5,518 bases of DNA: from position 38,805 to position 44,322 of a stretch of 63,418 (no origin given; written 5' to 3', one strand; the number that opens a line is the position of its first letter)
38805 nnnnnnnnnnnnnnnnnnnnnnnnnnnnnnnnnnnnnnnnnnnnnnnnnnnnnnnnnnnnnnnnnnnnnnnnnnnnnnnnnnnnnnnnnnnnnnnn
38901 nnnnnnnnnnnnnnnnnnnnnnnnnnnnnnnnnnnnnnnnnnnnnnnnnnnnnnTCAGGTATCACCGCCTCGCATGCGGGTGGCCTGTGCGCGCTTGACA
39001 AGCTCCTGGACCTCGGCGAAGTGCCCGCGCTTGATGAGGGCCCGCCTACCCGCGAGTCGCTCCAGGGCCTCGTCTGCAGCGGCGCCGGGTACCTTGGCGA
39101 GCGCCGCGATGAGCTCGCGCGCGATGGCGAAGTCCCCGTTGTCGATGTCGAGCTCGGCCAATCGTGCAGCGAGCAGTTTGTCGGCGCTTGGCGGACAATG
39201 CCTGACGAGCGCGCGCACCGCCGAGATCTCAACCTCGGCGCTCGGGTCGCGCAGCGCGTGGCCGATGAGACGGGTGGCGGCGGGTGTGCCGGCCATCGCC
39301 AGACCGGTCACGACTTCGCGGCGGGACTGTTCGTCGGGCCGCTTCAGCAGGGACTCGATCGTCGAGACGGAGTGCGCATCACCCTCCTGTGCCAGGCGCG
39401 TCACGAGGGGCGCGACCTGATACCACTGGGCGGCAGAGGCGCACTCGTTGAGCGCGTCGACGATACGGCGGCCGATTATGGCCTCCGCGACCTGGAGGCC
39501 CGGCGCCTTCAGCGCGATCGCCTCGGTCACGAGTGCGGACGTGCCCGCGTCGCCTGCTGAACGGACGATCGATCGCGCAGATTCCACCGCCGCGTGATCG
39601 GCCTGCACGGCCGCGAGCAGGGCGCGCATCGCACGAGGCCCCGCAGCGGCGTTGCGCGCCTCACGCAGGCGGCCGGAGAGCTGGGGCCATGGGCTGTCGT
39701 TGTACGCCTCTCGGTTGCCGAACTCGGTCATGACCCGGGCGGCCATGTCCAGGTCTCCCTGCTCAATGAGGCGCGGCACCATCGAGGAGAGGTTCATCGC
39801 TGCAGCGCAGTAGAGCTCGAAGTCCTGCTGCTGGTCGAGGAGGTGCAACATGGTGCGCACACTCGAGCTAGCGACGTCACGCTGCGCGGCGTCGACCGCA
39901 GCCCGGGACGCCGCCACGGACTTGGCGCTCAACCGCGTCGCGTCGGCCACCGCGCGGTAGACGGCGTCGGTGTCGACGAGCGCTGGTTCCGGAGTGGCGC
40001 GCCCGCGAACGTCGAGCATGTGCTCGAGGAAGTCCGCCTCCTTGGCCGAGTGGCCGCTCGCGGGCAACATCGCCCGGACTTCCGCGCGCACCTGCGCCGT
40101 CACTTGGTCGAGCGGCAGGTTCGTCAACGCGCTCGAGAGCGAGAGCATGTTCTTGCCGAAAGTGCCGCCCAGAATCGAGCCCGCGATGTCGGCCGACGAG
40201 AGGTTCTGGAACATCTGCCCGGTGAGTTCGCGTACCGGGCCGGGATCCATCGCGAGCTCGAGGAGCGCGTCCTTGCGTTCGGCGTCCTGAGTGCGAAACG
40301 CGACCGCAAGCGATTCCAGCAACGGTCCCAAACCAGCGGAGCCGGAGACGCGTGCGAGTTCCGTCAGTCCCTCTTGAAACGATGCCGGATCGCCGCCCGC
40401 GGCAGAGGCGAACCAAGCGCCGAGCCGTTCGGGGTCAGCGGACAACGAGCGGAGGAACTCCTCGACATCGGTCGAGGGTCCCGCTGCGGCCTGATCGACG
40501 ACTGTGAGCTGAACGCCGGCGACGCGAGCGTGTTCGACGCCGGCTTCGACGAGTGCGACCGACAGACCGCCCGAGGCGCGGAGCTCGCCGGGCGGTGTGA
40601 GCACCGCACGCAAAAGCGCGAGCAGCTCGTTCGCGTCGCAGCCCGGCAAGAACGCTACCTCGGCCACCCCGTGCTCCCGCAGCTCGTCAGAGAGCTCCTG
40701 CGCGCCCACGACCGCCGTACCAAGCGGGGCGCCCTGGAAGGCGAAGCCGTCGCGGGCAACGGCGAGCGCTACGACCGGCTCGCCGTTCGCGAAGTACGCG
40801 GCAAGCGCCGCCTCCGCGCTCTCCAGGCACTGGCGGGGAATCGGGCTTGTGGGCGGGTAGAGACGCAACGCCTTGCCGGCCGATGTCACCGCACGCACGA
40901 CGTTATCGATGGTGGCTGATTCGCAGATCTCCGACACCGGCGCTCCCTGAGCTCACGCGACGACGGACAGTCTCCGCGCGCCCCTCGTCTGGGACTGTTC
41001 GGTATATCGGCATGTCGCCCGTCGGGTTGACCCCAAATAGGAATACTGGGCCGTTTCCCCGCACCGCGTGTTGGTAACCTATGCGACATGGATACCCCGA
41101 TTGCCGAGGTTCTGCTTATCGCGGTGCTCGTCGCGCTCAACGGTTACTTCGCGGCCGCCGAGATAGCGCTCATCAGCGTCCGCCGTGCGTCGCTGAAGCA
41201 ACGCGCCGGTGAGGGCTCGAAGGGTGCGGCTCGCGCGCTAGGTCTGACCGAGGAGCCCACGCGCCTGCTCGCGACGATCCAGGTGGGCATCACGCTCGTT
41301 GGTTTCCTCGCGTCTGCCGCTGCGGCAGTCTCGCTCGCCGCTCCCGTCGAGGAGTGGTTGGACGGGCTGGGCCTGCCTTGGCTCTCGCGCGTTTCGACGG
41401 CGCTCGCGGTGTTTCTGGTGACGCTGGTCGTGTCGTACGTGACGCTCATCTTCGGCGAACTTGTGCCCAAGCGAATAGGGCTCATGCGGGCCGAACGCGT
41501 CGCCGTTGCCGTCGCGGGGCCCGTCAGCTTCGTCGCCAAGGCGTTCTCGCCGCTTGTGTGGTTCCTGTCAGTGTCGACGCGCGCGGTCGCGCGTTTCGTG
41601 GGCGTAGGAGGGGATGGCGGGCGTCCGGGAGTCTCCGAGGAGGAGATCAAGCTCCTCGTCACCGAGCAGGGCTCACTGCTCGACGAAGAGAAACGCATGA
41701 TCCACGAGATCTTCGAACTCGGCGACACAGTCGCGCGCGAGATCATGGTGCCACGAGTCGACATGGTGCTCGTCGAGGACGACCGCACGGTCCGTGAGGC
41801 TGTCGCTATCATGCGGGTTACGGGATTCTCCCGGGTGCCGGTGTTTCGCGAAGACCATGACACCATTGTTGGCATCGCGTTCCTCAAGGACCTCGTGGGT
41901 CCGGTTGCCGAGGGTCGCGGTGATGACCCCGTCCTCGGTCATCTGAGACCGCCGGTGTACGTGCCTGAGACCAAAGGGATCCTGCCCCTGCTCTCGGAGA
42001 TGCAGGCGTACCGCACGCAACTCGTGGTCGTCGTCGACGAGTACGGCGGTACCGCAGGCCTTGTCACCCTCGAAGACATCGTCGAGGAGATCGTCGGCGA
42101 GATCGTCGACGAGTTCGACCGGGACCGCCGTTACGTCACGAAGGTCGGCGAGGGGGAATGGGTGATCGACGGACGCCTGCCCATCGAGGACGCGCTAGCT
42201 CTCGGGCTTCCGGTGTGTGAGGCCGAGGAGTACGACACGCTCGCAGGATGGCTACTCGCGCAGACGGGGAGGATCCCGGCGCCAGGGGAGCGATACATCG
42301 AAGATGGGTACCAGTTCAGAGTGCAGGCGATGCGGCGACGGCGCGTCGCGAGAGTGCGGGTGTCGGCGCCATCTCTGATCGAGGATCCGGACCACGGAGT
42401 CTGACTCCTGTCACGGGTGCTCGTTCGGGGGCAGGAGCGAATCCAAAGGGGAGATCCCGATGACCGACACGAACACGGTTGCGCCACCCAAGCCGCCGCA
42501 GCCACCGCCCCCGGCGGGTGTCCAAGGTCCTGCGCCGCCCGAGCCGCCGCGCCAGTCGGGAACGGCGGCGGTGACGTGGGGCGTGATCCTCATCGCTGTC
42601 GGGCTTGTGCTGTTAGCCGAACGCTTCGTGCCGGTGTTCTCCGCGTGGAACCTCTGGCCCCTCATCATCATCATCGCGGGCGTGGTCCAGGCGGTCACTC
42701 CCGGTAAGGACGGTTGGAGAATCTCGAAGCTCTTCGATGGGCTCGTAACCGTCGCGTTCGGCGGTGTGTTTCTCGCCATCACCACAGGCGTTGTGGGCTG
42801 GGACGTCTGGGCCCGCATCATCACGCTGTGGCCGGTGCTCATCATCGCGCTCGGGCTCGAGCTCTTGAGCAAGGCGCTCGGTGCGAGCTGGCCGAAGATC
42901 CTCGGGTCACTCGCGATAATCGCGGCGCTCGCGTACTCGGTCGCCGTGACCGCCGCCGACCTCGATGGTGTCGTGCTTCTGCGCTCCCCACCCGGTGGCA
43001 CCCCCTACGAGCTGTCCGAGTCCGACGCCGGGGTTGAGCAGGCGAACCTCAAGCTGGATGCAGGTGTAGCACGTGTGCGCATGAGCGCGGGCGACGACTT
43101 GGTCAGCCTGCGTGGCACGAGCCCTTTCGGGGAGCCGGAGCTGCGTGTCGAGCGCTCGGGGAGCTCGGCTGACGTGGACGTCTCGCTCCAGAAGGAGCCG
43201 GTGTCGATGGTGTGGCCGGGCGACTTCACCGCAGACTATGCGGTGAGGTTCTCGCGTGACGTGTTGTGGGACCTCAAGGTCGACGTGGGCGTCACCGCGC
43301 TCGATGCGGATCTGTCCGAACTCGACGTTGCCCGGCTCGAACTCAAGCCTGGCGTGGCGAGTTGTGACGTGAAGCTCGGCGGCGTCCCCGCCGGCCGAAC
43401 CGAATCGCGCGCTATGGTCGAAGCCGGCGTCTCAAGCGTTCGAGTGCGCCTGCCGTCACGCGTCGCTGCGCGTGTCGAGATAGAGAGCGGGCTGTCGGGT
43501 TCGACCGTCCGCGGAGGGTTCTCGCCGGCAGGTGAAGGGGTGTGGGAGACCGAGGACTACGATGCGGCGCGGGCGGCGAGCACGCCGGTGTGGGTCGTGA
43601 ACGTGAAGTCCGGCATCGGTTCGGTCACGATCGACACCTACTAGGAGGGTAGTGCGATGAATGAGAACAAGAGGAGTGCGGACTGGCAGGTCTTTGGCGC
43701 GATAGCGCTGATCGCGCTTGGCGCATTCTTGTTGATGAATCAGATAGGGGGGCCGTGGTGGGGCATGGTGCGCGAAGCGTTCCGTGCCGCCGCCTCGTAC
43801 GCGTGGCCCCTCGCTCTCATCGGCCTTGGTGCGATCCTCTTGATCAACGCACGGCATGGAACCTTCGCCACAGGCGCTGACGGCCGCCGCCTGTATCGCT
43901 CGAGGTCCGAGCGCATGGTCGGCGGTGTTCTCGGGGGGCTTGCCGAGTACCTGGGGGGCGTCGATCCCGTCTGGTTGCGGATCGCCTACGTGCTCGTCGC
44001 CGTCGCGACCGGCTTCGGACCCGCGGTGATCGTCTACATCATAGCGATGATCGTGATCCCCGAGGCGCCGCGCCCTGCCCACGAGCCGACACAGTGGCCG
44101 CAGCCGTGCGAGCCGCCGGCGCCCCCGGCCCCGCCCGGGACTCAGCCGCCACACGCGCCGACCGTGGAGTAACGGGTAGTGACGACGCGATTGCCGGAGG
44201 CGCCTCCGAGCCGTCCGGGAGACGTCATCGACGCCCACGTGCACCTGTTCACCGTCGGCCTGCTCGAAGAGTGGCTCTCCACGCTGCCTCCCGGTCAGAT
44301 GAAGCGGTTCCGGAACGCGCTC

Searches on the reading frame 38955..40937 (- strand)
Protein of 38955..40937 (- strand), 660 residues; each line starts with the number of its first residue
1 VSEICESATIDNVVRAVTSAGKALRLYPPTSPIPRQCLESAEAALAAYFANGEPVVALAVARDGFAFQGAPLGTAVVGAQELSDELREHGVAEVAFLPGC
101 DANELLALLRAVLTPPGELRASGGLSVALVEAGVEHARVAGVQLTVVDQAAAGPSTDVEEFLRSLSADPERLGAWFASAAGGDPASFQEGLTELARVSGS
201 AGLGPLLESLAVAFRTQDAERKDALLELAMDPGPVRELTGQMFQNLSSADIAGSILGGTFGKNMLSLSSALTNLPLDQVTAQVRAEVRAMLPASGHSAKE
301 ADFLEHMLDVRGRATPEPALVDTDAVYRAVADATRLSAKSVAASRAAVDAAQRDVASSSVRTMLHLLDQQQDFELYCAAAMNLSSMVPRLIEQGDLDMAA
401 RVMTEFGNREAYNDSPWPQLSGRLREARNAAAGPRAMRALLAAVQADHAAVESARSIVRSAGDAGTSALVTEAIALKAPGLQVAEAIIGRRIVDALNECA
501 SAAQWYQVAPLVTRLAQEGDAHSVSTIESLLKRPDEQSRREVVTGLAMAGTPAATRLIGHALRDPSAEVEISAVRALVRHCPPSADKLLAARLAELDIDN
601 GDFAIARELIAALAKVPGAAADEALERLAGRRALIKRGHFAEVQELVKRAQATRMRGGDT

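Call 39: search_protein_families(library=pfam, proteins=[window:38955-40937:-], max_evalue=0.0001)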
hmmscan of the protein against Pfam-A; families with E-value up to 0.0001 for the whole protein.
window:38955-40937:- (660 aa): 1 family
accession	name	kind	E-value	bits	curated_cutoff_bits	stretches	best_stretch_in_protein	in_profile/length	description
PF13646.12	HEAT_2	-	1.1e-06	29.2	27.7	1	528-594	6-72/88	HEAT repeats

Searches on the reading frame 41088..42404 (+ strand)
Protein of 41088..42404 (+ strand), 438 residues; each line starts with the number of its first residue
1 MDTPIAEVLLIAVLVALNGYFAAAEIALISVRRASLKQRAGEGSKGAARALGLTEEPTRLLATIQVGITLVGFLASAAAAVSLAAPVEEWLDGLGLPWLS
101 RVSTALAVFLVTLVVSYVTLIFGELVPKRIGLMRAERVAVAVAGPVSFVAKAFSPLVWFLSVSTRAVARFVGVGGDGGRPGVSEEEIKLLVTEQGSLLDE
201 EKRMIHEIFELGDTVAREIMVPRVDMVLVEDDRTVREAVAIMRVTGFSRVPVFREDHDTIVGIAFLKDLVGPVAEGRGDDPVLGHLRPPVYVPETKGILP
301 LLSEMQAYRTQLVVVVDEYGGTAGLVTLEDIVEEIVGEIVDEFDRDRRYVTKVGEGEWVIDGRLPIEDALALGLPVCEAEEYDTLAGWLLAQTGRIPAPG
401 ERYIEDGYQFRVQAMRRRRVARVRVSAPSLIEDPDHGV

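Call 85: search_protein_families(library=pfam, proteins=[window:41088-42404:+], max_evalue=0.0001)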
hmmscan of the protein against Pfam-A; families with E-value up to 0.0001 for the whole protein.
window:41088-42404:+ (438 aa): 3 families
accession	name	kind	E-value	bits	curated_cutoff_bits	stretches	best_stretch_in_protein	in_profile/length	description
PF01595.25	CNNM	-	5.3e-48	163.5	28.4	1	9-195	1-172/181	Cyclin M transmembrane N-terminal domain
PF03471.22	CorC_HlyC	-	6.5e-21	74.6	27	1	352-427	2-79/81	Transporter associated domain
PF00571.33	CBS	-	3.5e-14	53.3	24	2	217-270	2-52/57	CBS domain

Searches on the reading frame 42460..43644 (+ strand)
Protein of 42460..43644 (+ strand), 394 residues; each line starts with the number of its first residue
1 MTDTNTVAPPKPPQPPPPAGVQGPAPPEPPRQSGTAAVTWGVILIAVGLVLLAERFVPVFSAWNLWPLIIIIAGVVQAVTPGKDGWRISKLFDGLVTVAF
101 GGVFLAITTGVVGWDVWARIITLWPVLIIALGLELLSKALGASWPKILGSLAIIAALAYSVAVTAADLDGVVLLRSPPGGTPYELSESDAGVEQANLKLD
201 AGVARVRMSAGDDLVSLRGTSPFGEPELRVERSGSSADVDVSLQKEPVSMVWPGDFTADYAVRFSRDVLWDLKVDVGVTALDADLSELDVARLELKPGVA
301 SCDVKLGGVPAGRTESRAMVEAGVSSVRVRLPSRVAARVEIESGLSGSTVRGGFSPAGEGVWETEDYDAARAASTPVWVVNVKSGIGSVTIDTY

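Call 85: search_protein_families(library=pfam, proteins=[window:42460-43644:+], max_evalue=0.0001)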
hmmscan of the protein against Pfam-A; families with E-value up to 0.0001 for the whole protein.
window:42460-43644:+ (394 aa): 2 families
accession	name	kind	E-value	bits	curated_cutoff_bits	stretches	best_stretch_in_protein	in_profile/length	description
PF18917.5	LiaI-LiaF-like_TM1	-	1.8e-15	57.1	27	2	38-76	1-40/42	LiaI-LiaF-like transmembrane region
PF22570.1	LiaF-TM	-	2.1e-09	38.6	27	1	39-81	1-45/98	LiaF transmembrane domain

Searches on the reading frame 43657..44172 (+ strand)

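Call 85: search_protein_families(library=pfam, proteins=[window:43657-44172:+], max_evalue=0.0001)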
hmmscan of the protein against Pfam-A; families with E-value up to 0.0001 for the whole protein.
window:43657-44172:+ (171 aa): 2 families
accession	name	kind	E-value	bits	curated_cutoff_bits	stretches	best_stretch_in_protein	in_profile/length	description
PF04024.17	PspC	-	3.3e-20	72.1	25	1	77-137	1-58/58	PspC domain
PF18917.5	LiaI-LiaF-like_TM1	-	3.7e-07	30.5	27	1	12-62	1-42/42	LiaI-LiaF-like transmembrane region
